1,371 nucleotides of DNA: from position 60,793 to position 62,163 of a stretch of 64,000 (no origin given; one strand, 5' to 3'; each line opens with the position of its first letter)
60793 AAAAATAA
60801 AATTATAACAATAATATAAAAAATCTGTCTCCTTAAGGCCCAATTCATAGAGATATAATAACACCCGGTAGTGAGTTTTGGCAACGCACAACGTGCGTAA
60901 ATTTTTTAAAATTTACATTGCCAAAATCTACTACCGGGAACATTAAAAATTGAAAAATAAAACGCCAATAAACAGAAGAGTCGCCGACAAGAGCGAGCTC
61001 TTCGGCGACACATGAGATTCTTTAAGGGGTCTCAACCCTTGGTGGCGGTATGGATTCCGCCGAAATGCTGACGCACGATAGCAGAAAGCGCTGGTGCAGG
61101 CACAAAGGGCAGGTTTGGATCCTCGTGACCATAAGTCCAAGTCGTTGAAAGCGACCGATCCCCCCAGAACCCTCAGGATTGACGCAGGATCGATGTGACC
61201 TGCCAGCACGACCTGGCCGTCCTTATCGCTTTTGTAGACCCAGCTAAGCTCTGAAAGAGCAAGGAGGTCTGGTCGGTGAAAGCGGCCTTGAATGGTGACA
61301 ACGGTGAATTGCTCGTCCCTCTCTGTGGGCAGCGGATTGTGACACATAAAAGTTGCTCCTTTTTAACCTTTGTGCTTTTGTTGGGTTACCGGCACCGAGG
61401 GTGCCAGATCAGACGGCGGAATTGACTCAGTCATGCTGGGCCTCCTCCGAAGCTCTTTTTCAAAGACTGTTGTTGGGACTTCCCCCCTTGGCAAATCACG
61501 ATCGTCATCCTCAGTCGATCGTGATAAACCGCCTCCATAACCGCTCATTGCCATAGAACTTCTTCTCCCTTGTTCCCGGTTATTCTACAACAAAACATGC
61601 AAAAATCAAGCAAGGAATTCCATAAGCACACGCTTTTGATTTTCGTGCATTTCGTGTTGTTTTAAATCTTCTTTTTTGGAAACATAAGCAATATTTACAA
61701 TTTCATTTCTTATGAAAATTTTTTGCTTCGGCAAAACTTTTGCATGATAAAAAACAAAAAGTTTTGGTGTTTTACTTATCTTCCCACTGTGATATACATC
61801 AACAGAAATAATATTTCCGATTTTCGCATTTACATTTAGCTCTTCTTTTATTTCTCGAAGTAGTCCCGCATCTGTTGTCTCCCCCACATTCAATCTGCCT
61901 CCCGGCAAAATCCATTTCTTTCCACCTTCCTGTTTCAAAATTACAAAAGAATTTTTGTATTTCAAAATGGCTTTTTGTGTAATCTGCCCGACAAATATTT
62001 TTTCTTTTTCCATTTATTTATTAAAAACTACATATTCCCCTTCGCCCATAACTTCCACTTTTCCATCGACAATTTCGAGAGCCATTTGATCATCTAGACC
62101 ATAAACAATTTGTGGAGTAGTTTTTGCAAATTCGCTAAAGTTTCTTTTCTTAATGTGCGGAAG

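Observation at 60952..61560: About 0.6-kb GC-rich two-gene cassette with a strong SD and its own terminator, embedded in AT-rich core genes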

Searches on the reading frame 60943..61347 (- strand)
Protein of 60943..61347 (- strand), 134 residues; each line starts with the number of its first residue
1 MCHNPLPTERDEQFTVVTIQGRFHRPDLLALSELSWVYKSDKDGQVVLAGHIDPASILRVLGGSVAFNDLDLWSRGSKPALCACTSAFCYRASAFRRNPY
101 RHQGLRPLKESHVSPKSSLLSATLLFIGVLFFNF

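Call 9: search_protein_families(library=pfam, proteins=[window:60943-61347:-], max_evalue=1)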
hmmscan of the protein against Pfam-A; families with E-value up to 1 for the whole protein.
window:60943-61347:- (134 aa): 0 families

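Call 13: find_homologous_proteins(query=window:60943-61347:-, max_evalue=0.01)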
Query window:60943-61347:- (134 aa): 1 proteins with E <= 0.01 among 31 candidates.
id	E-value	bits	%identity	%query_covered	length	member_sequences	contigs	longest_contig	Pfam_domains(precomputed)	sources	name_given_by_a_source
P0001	8.6e-86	303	100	100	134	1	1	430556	-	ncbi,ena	-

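Call 16: find_encoding_contigs(protein=P0001, flank=10000, max_places=6)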
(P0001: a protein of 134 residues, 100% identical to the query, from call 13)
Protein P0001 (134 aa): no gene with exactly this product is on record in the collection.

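Call 39: search_protein_families(library=phrogs, proteins=[window:60943-61347:-], max_evalue=1)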
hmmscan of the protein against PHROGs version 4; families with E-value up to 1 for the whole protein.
window:60943-61347:- (134 aa): 0 families

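Call 40: search_protein_families(library=padloc, proteins=[window:60943-61347:-], max_evalue=1)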
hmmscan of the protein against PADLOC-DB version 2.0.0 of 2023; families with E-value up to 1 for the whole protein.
window:60943-61347:- (134 aa): 0 families

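Call 42: search_protein_representatives(protein=window:60943-61347:-)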
Query: 134 residues. Proteins with E-value up to 0.001 (for the whole library): 5; up to 1e-10: 1; up to 1e-30: 1. The best 5 are listed.
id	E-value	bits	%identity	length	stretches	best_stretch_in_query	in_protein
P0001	2.7e-86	302.8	100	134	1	1-134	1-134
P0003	1.7e-06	44.5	37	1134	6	43-86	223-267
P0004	6.3e-06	42.7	33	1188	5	8-49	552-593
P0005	1.6e-05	41.4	44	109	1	2-76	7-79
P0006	2.6e-05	40.7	47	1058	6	80-118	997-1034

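Call 46: find_encoding_contigs(protein=P0005, flank=8000, max_places=6)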
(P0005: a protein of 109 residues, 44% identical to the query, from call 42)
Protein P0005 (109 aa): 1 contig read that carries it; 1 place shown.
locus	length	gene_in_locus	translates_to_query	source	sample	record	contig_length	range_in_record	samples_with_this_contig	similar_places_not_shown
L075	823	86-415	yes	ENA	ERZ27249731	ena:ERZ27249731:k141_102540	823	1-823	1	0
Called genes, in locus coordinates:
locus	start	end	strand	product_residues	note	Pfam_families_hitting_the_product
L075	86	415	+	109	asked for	-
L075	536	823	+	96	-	?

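Call 54: search_protein_families(library=ncbifam, proteins=[P0005], max_evalue=1)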
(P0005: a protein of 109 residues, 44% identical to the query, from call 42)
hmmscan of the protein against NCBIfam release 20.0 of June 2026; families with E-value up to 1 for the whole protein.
P0005 (109 aa): 0 families

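Call 85: search_protein_families(library=phrogs, proteins=[P0005], max_evalue=0.05)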
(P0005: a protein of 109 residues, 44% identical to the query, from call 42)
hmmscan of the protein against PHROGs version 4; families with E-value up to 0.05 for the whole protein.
P0005 (109 aa): 0 families

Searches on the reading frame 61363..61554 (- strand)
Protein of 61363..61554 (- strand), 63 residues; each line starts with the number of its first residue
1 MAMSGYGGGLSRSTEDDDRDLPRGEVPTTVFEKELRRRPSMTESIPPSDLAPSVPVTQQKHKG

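Call 9: search_protein_families(library=pfam, proteins=[window:61363-61554:-], max_evalue=1)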
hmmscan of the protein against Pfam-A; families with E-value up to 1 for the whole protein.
window:61363-61554:- (63 aa): 0 families

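Call 21: list_cluster_members(proteins=[P0001, window:61366-61554:-, window:60069-60884:-, window:61609-62013:-, window:58932-59864:-])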
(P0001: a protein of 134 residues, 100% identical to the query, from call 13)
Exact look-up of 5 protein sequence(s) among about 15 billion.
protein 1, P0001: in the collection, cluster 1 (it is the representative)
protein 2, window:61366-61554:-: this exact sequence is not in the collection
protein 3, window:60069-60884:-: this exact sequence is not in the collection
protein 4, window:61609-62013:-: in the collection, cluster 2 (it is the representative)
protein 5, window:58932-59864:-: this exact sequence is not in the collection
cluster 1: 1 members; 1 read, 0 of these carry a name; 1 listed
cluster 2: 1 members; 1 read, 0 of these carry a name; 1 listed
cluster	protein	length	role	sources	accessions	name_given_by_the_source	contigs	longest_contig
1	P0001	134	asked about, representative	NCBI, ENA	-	-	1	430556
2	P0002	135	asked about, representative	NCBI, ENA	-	-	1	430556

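Call 39: search_protein_families(library=phrogs, proteins=[window:61363-61554:-], max_evalue=1)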
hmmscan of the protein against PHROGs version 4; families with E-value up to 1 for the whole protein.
window:61363-61554:- (63 aa): 0 families

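Call 40: search_protein_families(library=padloc, proteins=[window:61363-61554:-], max_evalue=1)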
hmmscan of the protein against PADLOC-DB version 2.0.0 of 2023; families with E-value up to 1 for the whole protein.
window:61363-61554:- (63 aa): 0 families

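Call 54: search_protein_families(library=ncbifam, proteins=[window:61363-61554:-], max_evalue=1)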
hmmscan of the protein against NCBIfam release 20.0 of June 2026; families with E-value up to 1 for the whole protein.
window:61363-61554:- (63 aa): 0 families

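Call 71: find_homologous_proteins(query=window:61366-61554:-, max_evalue=0.1)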
Query window:61366-61554:-: no candidate shares three 5-residue words with the query. No homologue found.

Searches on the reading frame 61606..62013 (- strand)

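Call 9: search_protein_families(library=pfam, proteins=[window:61606-62013:-], max_evalue=1)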
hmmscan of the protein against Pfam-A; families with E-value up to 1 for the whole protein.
window:61606-62013:- (135 aa): 4 families
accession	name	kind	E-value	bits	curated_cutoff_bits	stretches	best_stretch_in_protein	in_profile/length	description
PF00293.34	NUDIX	-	1.5e-10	41.6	21.1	1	24-131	18-132/134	NUDIX domain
PF22327.2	Nudt16-like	-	9.3e-05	22.9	27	1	36-99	37-100/161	U8 snoRNA-decapping enzyme-like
PF13869.12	NUDIX_2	-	0.0021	18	27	1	18-70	54-106/188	Nucleotide hydrolase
PF14873.11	BNR_assoc_N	-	0.057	13.5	25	1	40-97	24-87/153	N-terminal domain of BNR-repeat neuraminidase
